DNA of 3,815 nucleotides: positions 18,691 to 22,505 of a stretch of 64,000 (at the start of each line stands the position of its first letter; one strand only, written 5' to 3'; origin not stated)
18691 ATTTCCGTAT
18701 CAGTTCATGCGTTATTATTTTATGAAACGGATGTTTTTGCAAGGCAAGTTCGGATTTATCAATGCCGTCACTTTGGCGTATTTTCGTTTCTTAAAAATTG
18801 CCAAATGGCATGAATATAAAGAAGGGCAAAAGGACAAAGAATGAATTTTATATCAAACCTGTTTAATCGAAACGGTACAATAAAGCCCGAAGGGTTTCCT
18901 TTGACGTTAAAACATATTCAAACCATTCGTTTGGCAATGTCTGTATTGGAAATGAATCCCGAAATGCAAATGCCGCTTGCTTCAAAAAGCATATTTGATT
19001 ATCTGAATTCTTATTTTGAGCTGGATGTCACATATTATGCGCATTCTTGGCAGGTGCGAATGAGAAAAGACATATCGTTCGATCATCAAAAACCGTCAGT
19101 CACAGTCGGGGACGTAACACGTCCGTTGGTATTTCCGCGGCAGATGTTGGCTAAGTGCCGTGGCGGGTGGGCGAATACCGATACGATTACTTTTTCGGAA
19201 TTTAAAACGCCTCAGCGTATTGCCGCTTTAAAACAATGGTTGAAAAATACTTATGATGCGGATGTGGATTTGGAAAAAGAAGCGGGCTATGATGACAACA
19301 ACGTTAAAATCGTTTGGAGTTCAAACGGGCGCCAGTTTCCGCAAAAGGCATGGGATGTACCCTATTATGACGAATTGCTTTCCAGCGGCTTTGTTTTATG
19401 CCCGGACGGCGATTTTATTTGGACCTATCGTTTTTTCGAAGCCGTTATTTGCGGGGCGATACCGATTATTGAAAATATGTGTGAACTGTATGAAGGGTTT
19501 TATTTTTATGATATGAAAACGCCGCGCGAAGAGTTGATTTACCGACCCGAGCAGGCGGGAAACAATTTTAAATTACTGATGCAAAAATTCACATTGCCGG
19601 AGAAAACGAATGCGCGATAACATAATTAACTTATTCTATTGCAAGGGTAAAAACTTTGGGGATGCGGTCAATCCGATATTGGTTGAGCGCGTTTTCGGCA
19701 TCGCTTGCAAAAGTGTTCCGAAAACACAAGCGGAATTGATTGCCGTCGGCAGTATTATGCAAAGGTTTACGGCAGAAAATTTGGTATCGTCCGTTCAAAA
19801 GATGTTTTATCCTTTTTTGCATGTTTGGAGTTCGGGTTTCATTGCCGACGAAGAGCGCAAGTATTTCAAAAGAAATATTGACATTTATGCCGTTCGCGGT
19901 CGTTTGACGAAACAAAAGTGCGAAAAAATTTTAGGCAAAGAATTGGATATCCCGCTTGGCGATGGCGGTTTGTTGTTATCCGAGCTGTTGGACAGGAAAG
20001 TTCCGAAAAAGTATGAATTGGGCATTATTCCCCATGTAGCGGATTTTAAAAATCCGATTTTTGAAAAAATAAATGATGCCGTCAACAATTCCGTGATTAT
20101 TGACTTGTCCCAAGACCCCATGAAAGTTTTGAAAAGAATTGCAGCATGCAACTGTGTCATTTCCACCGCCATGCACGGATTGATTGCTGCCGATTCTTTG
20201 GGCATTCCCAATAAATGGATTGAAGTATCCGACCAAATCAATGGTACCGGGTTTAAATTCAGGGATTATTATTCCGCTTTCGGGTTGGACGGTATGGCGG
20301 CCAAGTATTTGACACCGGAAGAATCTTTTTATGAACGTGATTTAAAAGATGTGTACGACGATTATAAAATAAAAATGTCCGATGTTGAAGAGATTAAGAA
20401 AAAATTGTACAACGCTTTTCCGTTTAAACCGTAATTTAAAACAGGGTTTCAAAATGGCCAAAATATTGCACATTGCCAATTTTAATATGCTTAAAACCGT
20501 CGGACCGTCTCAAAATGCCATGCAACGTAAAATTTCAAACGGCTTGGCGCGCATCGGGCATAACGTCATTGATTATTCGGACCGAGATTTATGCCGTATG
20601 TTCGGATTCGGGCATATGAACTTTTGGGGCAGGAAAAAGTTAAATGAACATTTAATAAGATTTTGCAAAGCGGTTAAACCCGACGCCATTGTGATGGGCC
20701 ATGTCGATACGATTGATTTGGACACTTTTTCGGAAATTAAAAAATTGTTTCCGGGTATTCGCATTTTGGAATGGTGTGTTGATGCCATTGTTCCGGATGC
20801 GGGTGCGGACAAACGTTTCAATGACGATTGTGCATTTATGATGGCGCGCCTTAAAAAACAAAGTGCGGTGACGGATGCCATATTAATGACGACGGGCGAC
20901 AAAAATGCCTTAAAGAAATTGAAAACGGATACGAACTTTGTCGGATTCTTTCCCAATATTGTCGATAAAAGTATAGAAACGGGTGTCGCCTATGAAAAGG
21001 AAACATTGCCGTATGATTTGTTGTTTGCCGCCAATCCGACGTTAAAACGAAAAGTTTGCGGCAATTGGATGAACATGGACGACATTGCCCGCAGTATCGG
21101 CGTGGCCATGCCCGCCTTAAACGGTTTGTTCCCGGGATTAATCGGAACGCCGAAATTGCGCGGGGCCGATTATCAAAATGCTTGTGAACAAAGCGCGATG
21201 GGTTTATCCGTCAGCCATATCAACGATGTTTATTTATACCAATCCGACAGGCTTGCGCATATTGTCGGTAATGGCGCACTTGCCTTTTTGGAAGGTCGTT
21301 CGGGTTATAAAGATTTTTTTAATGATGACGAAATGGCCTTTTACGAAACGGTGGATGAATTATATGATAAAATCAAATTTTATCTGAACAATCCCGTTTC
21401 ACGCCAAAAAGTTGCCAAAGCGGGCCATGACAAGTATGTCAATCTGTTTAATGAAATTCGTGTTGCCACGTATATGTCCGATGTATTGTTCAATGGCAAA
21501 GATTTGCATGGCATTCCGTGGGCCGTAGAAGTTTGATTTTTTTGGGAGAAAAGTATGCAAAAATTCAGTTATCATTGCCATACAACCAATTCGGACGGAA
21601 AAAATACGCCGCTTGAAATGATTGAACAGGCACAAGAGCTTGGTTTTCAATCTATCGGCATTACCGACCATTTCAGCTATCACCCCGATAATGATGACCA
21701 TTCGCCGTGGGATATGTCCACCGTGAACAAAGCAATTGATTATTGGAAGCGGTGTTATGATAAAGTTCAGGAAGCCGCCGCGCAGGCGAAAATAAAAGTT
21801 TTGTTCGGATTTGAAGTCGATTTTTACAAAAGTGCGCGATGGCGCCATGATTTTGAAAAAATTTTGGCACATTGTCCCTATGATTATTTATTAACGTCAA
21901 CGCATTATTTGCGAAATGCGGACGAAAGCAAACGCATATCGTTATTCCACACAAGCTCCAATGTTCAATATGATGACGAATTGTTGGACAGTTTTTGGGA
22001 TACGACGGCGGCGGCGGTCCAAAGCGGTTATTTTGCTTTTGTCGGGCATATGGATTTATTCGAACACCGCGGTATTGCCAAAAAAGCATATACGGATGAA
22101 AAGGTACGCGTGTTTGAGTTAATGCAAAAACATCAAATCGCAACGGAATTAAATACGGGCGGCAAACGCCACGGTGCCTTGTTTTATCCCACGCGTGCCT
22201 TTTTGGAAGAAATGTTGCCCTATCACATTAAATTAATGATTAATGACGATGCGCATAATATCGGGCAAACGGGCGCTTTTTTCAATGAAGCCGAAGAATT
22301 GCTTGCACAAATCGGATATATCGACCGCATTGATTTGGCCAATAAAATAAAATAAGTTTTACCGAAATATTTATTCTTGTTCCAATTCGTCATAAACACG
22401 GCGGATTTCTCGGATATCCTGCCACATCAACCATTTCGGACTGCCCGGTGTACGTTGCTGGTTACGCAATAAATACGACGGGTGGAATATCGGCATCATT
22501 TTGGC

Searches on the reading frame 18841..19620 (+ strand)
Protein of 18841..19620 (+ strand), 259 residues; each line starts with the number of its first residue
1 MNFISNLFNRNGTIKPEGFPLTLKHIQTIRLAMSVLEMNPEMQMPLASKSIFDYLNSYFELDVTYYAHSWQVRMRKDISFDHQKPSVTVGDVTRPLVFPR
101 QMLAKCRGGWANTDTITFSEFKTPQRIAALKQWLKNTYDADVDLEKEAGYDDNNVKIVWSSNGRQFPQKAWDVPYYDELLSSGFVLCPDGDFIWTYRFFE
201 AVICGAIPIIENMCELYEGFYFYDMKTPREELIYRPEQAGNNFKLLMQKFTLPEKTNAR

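Call 70: search_protein_families(library=pfam, proteins=[window:18841-19620:+], max_evalue=0.00001)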
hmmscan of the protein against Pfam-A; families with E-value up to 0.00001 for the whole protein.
window:18841-19620:+ (259 aa): 2 families
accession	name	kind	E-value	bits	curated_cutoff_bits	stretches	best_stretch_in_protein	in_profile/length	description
PF03016.20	Exostosin_GT47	-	5.7e-08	32.9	33.4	1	130-210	196-256/293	Exostosin GT47 domain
PF24785.1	RXYLT1_C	-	1.9e-06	27.9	27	1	174-214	69-109/187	RXYLT1 C-terminal domain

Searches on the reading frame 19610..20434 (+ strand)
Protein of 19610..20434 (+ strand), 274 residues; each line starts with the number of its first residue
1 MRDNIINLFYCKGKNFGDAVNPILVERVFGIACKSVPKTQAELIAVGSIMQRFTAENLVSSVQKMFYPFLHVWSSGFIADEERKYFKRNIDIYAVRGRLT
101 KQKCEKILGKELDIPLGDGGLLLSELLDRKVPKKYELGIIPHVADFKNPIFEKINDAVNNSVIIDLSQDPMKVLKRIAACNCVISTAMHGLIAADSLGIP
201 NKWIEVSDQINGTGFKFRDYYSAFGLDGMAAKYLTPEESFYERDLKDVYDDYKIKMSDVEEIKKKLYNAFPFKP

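Call 70: search_protein_families(library=pfam, proteins=[window:19610-20434:+], max_evalue=0.00001)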
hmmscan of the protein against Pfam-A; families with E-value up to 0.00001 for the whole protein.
window:19610-20434:+ (274 aa): 1 family
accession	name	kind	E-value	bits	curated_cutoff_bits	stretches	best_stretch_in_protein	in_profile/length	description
PF04230.19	PS_pyruv_trans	-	4.3e-12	47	25.3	1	78-201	112-273/280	Polysaccharide pyruvyl transferase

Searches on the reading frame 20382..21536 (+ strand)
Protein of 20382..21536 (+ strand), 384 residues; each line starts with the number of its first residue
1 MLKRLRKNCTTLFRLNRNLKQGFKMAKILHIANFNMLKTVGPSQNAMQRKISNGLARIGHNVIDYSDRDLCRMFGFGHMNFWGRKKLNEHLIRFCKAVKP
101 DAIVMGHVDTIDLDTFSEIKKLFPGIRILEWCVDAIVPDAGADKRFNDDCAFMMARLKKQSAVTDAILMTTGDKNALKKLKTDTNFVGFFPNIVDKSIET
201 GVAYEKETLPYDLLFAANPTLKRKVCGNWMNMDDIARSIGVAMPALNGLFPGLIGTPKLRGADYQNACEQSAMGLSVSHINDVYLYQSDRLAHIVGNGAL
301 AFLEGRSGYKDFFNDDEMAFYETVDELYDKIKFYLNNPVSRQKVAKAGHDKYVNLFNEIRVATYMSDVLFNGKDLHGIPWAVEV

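Call 70: search_protein_families(library=pfam, proteins=[window:20382-21536:+], max_evalue=0.00001)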
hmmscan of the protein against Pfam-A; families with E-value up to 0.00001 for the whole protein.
window:20382-21536:+ (384 aa): 1 family
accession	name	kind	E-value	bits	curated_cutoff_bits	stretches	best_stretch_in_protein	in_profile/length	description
PF13524.12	Glyco_trans_1_2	-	2.3e-13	50.8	25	1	257-353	33-130/144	Glycosyl transferase-like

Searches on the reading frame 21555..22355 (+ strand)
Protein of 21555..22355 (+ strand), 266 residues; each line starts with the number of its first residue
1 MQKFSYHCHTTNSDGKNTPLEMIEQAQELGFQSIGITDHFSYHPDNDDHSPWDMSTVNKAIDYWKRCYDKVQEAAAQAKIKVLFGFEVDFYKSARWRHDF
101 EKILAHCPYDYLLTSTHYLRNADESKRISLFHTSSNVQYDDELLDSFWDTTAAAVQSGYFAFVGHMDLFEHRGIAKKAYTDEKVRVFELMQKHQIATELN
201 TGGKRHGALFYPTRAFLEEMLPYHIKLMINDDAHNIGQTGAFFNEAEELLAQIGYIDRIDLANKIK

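Call 70: search_protein_families(library=pfam, proteins=[window:21555-22355:+], max_evalue=0.00001)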
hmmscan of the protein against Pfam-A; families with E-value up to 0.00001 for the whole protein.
window:21555-22355:+ (266 aa): 1 family
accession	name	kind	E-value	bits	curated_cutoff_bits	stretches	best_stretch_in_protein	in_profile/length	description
PF02811.25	PHP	-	7.8e-21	75.5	26.4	1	6-201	2-163/164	PHP domain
